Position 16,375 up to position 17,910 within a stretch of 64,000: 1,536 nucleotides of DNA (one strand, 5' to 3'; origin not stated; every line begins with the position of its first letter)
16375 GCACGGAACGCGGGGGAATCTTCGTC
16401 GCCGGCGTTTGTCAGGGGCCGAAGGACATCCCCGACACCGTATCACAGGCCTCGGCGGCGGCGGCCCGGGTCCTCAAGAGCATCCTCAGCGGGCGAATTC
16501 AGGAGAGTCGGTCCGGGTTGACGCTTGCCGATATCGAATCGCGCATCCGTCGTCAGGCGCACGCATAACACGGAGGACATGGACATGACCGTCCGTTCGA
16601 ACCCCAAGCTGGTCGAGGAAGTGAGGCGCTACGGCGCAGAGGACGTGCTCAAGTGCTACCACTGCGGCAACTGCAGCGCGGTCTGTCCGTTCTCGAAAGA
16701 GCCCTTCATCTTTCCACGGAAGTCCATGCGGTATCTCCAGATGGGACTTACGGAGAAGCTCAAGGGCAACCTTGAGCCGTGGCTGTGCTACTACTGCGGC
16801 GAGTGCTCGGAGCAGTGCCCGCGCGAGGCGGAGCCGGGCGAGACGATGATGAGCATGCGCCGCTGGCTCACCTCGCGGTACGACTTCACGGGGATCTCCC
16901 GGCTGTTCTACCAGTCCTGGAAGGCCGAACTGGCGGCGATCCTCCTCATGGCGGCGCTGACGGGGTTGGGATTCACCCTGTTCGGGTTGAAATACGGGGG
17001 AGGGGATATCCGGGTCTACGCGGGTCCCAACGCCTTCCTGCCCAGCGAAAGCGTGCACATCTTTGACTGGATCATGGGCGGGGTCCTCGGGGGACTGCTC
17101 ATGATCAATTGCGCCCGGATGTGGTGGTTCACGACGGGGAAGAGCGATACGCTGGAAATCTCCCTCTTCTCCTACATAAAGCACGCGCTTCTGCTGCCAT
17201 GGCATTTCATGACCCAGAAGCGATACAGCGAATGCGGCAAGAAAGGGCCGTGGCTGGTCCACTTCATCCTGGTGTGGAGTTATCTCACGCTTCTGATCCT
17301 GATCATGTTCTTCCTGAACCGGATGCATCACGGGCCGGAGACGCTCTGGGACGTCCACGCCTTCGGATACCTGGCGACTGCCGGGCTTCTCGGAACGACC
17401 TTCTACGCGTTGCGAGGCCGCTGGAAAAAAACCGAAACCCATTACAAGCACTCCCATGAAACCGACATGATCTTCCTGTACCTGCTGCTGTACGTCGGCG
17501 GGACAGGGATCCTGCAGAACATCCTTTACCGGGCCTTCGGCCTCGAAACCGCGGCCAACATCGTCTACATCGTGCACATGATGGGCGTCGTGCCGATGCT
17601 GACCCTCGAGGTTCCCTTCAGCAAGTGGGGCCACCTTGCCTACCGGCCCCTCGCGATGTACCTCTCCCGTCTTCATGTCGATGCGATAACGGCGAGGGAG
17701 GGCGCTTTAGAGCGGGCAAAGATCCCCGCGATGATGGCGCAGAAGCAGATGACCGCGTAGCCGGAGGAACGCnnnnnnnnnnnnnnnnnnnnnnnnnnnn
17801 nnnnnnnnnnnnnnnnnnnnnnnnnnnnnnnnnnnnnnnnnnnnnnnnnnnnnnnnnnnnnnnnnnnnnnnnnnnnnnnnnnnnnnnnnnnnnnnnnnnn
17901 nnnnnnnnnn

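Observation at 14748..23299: Unusual redox operon: HdrA-like / QmoC-like / HdrA / MvhD / MvhG / MvhA / maturation protease / Cys-rich ORF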

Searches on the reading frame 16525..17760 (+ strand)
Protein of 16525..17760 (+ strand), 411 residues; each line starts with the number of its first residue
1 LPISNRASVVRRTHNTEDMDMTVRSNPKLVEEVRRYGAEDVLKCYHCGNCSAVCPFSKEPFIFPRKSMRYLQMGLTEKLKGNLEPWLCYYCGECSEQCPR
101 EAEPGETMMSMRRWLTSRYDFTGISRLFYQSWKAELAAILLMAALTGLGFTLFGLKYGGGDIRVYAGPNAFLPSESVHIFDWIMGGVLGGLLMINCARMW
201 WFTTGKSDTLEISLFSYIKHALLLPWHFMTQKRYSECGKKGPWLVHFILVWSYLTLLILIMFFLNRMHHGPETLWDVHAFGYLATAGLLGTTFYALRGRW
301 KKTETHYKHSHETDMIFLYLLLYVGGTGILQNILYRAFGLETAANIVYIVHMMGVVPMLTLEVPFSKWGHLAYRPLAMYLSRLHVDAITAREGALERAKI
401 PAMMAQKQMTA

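Call 3: search_protein_families(library=pfam, proteins=[window:16525-17760:+], max_evalue=0.01)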
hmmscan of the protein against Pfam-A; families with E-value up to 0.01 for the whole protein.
window:16525-17760:+ (411 aa): 9 families
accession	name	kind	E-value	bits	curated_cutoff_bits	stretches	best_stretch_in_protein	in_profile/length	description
PF13183.11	Fer4_8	-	1.4e-09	38.8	27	1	41-101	2-67/68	4Fe-4S dicluster domain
PF13237.11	Fer4_10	-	1.8e-08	34.6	25.5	1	40-99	5-53/53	4Fe-4S dicluster domain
PF12838.12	Fer4_7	-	2.1e-07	31.7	27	2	43-102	1-52/52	4Fe-4S dicluster domain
PF13534.11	Fer4_17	-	3.2e-07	31.2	22.2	1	43-101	1-59/61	4Fe-4S dicluster domain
PF13187.11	Fer4_9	-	4.4e-07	30.3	27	1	43-102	1-51/52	4Fe-4S dicluster domain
PF13484.11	Fer4_16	-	3.4e-06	28.2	30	0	42-56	51-65/66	4Fe-4S double cluster binding domain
PF00037.32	Fer4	-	2.2e-05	24.5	21.1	0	42-56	6-20/24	4Fe-4S binding domain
PF25160.1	LdpA_Fe-S-bd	-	7.8e-05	22.8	27.6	1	43-57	27-41/49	LdpA Fe-S cluster-binding domain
PF17179.9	Fer4_22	-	0.0079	17.5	27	0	43-55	1-13/95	4Fe-4S dicluster domain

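Call 4: search_protein_families(library=ncbifam, proteins=[window:16525-17760:+], max_evalue=0.01)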
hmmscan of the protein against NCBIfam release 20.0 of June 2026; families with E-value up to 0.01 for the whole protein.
window:16525-17760:+ (411 aa): 25 families
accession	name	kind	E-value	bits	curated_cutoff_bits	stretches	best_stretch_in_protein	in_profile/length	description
NF038018.1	qmoC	equivalog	2.2e-51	175.4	300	1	28-378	4-358/360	quinone-interacting membrane-bound oxidoreductase complex subunit QmoC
TIGR03290.1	CoB_CoM_SS_C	equivalog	5.2e-14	52.4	160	1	42-114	2-74/144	CoB--CoM heterodisulfide reductase subunit C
NF041890.1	hdrC_Methbact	equivalog_domain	1e-09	38.2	270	1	27-107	14-93/192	ferredoxin:CoB-CoM heterodisulfide reductase subunit HdrC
NF041779.1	hetero_SS_HdrC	equivalog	4.2e-07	29.6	350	1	41-113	30-101/198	ferredoxin:CoB-CoM heterodisulfide reductase subunit HdrC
NF009226.0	PRK12576.1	equivalog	5.5e-06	25.9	344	1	42-114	154-236/317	succinate dehydrogenase/fumarate reductase iron-sulfur subunit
NF042909.1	FMH_DH_FwdF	exception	1.1e-05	24.7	375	1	43-102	56-115/336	tungsten-dependent formylmethanofuran dehydrogenase subunit FwdF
TIGR02512.1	FeFe_hydrog_A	subfamily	1.2e-05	24.4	405.95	1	40-102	5-66/375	[FeFe] hydrogenase, group A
NF040763.1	FeFe_hydrog_A6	exception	7.9e-05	21.2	765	1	37-102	140-204/571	NADH-dependent [FeFe] hydrogenase, group A6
NF058577.1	FdxA_fam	equivalog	0.00012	22.2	65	0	43-56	37-50/52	4Fe-4S ferredoxin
NF040612.1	F420_dehyd_FpoI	exception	0.00012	21.9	180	1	9-104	9-100/135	F420H2 dehydrogenase subunit FpoI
TIGR01945.1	rnfC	subfamily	0.00012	20.7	245.95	1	19-102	340-418/435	RnfABCDGE type electron transport complex subunit C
TIGR03287.1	methan_mark_16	hypoth_equivalog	0.00015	20.3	363.95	0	31-56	319-344/391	methanogenesis marker 16 metalloprotein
TIGR00314.1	cdhA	equivalog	0.00018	19.4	781.3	1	39-102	396-453/784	CO dehydrogenase/acetyl-CoA synthase complex subunit alpha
NF004616.0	PRK05950.1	subfamily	0.00019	20.7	228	1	37-117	142-235/238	succinate dehydrogenase iron-sulfur subunit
TIGR02700.1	flavo_MJ0208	hypoth_equivalog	0.00053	19.3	251.35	0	39-56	174-191/234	dihydromethanopterin reductase (acceptor)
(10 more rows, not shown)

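Call 10: find_encoding_contigs(protein=window:16585-17760:+, flank=10000, max_places=6)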
Protein window:16585-17760:+ (391 aa): no gene with exactly this product is on record in the collection.

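Call 13: find_homologous_proteins(query=window:16579-17760:+)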
Query window:16579-17760:+ (393 aa): 1738 proteins with E <= 0.001 among 8000 candidates; the best 120 are listed.
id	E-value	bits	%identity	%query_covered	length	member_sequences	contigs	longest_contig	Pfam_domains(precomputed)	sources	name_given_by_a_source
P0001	2.6e-243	825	88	99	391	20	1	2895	PF12838.13,PF13534.12,PF13237.12,PF13183.12,PF13187.12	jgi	jgi:ferredoxin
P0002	5.1e-240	815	88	99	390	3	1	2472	PF00037.33,PF13484.12,PF12838.13,PF13534.12,PF13237.12,PF13183.12,PF13187.12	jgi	-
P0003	2.4e-232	789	84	99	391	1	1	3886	PF12838.13,PF13534.12,PF13237.12,PF13183.12,PF13187.12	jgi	jgi:ferredoxin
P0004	3.5e-201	687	76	97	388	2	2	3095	PF13484.12,PF12838.13,PF13534.12,PF13237.12,PF13183.12,PF13187.12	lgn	-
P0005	1.6e-195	668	71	99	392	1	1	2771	PF00037.33,PF13484.12,PF12838.13,PF13534.12,PF13237.12,PF13183.12,PF13187.12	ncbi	-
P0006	2.0e-194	664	72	99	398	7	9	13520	PF12838.13,PF13534.12,PF13237.12,PF13183.12,PF13187.12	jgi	jgi:quinone-modifying oxidoreductase subunit QmoC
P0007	3.2e-191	654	72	97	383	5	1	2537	PF00037.33,PF13484.12,PF12838.13,PF13534.12,PF13237.12,PF13183.12,PF13187.12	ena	-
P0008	7.0e-191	653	73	95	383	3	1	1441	PF00037.33,PF13484.12,PF12838.13,PF13534.12,PF25160.2,PF13237.12,PF13183.12,PF13187.12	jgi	-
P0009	9.9e-188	642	71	93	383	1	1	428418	PF12838.13,PF13534.12,PF13237.12,PF13183.12,PF13187.12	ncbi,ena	-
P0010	8.1e-187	639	69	99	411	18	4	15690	PF12838.13,PF13534.12,PF13237.12,PF13183.12,PF13187.12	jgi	jgi:quinone-modifying oxidoreductase subunit QmoC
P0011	3.7e-186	637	69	99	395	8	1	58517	PF12838.13,PF13534.12,PF13237.12,PF13183.12,PF13187.12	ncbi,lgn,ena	-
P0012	5.8e-186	637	70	96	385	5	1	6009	PF00037.33,PF12838.13,PF13534.12,PF13237.12,PF13183.12,PF13187.12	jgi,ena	-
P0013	2.6e-184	631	72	94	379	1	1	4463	PF12838.13,PF13534.12,PF13237.12,PF13183.12,PF13187.12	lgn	-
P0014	2.8e-184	631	70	97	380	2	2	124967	PF00037.33,PF13484.12,PF12838.13,PF13534.12,PF13237.12,PF13183.12,PF13187.12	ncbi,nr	ncbi:MAG: 4Fe-4S dicluster domain-containing protein [Acidobacteria bacterium]|nr:4Fe-4S dicluster d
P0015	3.5e-184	631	71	95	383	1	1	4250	PF12838.13,PF13534.12,PF13237.12,PF13183.12,PF13187.12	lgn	-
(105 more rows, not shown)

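Call 18: find_related_loci(query=A1, collection=genome_contigs, flank=10000)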
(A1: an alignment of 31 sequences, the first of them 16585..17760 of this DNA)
Query A1 (391 aa) in genome_contigs; peptide patterns used: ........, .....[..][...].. (x = any residue, [..] = any of these).
599 stretches matched a pattern (row limit reached: there are more); 594 encode a relative of the query (tblastn E <= 1e-3); the best 80 are kept; 80 distinct loci.
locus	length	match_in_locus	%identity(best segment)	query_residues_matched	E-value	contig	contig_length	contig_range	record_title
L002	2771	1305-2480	71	1-391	0e+0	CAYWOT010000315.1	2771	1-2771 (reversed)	MAG TPA_asm: uncultured bacterium isolate binchicken_co129_807 genome assembly, contig: NODE_151867_length_2771_cov_3.90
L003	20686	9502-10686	69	1-391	0e+0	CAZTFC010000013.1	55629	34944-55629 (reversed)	MAG TPA_asm: uncultured bacterium isolate binchicken_co43_350 genome assembly, contig: NODE_713_length_55629_cov_43.1616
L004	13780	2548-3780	69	1-391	0e+0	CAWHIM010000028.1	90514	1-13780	MAG: uncultured bacterium isolate MFD01872.bin.2.46 genome assembly, contig: contig_44904, whole genome shotgun sequence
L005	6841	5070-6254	69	1-391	0e+0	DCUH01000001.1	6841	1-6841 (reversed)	MAG TPA_asm: bacterium UBA2219 isolate UBA2219 UBA2219_contig_29762, whole genome shotgun sequence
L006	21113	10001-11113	73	1-372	0e+0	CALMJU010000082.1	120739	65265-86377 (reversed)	MAG TPA_asm: uncultured Acidobacteria bacterium isolate SRR8859388_bin.2_CONCOCT_v1.1_MAG genome assembly, contig: ERZ16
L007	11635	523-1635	70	1-372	1e-179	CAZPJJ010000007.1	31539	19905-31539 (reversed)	MAG TPA_asm: uncultured Acidobacteriota bacterium isolate SRP093185_co1_106 genome assembly, contig: NODE_701_length_315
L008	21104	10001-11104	68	1-372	6e-176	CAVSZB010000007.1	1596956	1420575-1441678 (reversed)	MAG: uncultured bacterium isolate MFD04716.bin.1.312 genome assembly, contig: contig_6328, whole genome shotgun sequence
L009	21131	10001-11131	70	1-380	4e-175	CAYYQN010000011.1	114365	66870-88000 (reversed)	MAG TPA_asm: uncultured bacterium isolate binchicken_co115_312 genome assembly, contig: NODE_296_length_114365_cov_10.16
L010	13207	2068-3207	66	1-383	5e-174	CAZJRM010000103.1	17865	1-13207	MAG TPA_asm: uncultured Vicinamibacterales bacterium isolate binchicken_co66_63 genome assembly, contig: NODE_4975_lengt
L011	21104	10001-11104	69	1-372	7e-174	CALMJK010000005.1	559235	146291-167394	MAG TPA_asm: uncultured bacterium isolate SRR5468112_bin.3_CONCOCT_v1.1_MAG genome assembly, contig: ERZ781236.2, whole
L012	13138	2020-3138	67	1-381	2e-174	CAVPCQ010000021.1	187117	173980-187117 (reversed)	MAG: uncultured Acidobacteriota bacterium isolate MFD00032.bin.3.232 genome assembly, contig: contig_38534, whole genome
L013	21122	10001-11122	69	1-382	5e-173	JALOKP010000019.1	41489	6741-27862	MAG: Acidobacteria bacterium isolate Prado002 scaffold_544, whole genome shotgun sequence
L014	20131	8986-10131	66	1-385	1e-171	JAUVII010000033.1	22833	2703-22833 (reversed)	MAG: Candidatus Krumholzibacteriia bacterium isolate CSMAG_424 CSMAG_424_k127_829047_length_22833_cov_42.9130, whole gen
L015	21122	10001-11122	66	1-382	4e-170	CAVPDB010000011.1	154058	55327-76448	MAG: uncultured Acidobacteriota bacterium isolate MFD00032.bin.3.166 genome assembly, contig: contig_38536, whole genome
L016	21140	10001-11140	67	1-383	1e-169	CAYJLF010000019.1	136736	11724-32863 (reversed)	MAG TPA_asm: uncultured bacterium isolate ERP124720_co1_184 genome assembly, contig: NODE_159_length_136736_cov_12.91636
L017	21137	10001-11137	65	1-382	1e-169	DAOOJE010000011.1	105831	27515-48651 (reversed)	MAG TPA_asm: Thermoanaerobaculaceae bacterium isolate AMR_MDS_2761 NODE_200_length_105831_cov_20.987729, whole genome sh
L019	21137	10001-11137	63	1-382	6e-168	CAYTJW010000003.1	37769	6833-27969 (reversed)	MAG TPA_asm: uncultured Thermoanaerobaculia bacterium isolate binchicken_co66_87 genome assembly, contig: NODE_1863_leng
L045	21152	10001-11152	60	1-391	7e-158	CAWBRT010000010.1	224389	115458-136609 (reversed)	MAG: uncultured Acidobacteriota bacterium isolate MFD01231.bin.2.76 genome assembly, contig: contig_26570, whole genome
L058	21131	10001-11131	61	1-373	8e-153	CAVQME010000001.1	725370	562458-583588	MAG: uncultured Actinomycetes bacterium isolate MFD00032.bin.1.257 genome assembly, contig: contig_14562, whole genome s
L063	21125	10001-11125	59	1-373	4e-150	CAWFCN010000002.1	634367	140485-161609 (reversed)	MAG: uncultured Actinomycetes bacterium isolate MFD04716.bin.1.353 genome assembly, contig: contig_11764, whole genome s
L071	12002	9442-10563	57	1-377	1e-146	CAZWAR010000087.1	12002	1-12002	MAG TPA_asm: uncultured Gaiellales bacterium isolate binchicken_co129_799 genome assembly, contig: NODE_16623_length_120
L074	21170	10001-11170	56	1-385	3e-145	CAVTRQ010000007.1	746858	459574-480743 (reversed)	MAG: uncultured Acidobacteriota bacterium isolate MFD09567.bin.2.6 genome assembly, contig: contig_28620, whole genome s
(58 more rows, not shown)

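Call 33: search_solved_structures(query=window:16585-17760:+, max_evalue=0.01, show_alignments=2)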
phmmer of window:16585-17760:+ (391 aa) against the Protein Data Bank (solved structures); distinct sequences matched with E-value up to 0.01: 11.
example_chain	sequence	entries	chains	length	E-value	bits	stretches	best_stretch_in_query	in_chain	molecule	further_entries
7bkb_C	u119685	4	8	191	1.1e-11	47.6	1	5-97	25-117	CoB--CoM heterodisulfide reductase subunit C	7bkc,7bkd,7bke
8rvv_C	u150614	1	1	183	3.5e-09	39.4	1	9-85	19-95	H(2):CoB-CoM heterodisulfide,ferredoxin reductase subunit C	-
8rvu_c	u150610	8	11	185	3.6e-09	39.4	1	9-85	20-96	H(2):CoB-CoM heterodisulfide,ferredoxin reductase subunit C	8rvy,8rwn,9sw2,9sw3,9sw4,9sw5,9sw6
5odc_C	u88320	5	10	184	2e-08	36.9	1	21-95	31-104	Heterodisulfide reductase, subunit C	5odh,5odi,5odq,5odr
9sfi_E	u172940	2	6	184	3.1e-08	36.3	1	21-94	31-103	H(2)/formate:CoB-CoM heterodisulfide,ferredoxin reductase subunit C2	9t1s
5t5i_F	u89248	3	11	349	1.2e-05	27.7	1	17-83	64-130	Tungsten formylmethanofuran dehydrogenase subunit fwdF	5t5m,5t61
9sw6_H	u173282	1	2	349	0.00035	23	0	20-83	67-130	Tungsten formylmethanofuran dehydrogenase, subunit F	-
9sfi_U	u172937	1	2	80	0.00036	22.9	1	23-82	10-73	4Fe-4S binding protein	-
9eri_C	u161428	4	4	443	0.00097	21.5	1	23-82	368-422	Na(+)-translocating ferredoxin:NAD(+) oxidoreductase complex subunit C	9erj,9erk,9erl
5t5i_G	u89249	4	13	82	0.0056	19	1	24-82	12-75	Tungsten formylmethanofuran dehydrogenase subunit fwdG | Tungsten formylmethanofuran dehydrogenase, subunit G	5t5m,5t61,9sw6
1kf6_B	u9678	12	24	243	0.0083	18.4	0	23-89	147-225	FUMARATE REDUCTASE IRON-SULFUR PROTEIN | Fumarate reductase iron-sulfur subunit | Fumarate reductase (Anaerobic), Fe-S subunit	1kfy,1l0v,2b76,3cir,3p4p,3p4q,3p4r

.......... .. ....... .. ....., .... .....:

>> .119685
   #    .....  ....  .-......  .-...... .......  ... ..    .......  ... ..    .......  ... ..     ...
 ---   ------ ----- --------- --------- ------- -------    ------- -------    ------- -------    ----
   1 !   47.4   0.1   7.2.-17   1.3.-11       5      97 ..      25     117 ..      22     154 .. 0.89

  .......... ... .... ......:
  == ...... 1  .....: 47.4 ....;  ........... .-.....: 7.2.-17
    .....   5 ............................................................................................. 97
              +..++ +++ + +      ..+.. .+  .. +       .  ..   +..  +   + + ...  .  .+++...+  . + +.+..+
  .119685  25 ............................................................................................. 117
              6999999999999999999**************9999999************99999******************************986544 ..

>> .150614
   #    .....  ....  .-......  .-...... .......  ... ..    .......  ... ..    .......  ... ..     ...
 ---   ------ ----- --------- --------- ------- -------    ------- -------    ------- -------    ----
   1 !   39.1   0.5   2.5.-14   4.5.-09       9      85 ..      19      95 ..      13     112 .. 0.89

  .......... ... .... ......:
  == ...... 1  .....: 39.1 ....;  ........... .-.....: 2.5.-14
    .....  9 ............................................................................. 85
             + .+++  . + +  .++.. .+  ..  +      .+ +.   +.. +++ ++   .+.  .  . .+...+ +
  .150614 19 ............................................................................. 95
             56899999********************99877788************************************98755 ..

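Call 38: search_protein_families(library=ncbifam, proteins=[L058:10001-11131:+, L063:10001-11125:+, L071:9442-10563:+, L045:10001-11152:+, L008:10001-11104:+], max_evalue=1e-10)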
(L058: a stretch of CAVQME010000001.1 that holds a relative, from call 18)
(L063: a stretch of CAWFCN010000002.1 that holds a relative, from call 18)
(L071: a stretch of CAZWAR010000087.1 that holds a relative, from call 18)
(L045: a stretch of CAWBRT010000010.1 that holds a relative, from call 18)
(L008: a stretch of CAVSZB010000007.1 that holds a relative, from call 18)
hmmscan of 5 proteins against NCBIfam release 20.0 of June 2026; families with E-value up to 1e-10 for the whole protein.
L058:10001-11131:+ (377 aa): 2 families
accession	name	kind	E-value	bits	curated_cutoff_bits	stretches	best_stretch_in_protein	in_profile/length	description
NF038018.1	qmoC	equivalog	4.9e-52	177.6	300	1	10-362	6-360/360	quinone-interacting membrane-bound oxidoreductase complex subunit QmoC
TIGR03290.1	CoB_CoM_SS_C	equivalog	6e-11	42.5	160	1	21-94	1-74/144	CoB--CoM heterodisulfide reductase subunit C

L063:10001-11125:+ (375 aa): 1 family
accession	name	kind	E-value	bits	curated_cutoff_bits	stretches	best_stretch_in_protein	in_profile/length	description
NF038018.1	qmoC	equivalog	9.4e-51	173.3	300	1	8-362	4-360/360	quinone-interacting membrane-bound oxidoreductase complex subunit QmoC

L071:9442-10563:+ (374 aa): 2 families
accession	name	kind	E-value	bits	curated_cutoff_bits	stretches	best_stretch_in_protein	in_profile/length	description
NF038018.1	qmoC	equivalog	3.5e-52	178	300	1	9-356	5-359/360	quinone-interacting membrane-bound oxidoreductase complex subunit QmoC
TIGR03290.1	CoB_CoM_SS_C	equivalog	1.3e-14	54.4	160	1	22-98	2-77/144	CoB--CoM heterodisulfide reductase subunit C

L045:10001-11152:+ (384 aa): 3 families
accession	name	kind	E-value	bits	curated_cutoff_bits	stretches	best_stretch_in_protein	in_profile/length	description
NF038018.1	qmoC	equivalog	2.3e-58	198.4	300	1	8-358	4-360/360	quinone-interacting membrane-bound oxidoreductase complex subunit QmoC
TIGR03290.1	CoB_CoM_SS_C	equivalog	3e-15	56.4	160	1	22-94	2-74/144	CoB--CoM heterodisulfide reductase subunit C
NF041890.1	hdrC_Methbact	equivalog_domain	1e-11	44.8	270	1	4-92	11-98/192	ferredoxin:CoB-CoM heterodisulfide reductase subunit HdrC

L008:10001-11104:+ (368 aa): 2 families
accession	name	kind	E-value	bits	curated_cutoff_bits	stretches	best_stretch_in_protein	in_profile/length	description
NF038018.1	qmoC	equivalog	7.8e-51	173.6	300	1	10-356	6-360/360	quinone-interacting membrane-bound oxidoreductase complex subunit QmoC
TIGR03290.1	CoB_CoM_SS_C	equivalog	7.7e-15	55.1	160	1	22-94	2-74/144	CoB--CoM heterodisulfide reductase subunit C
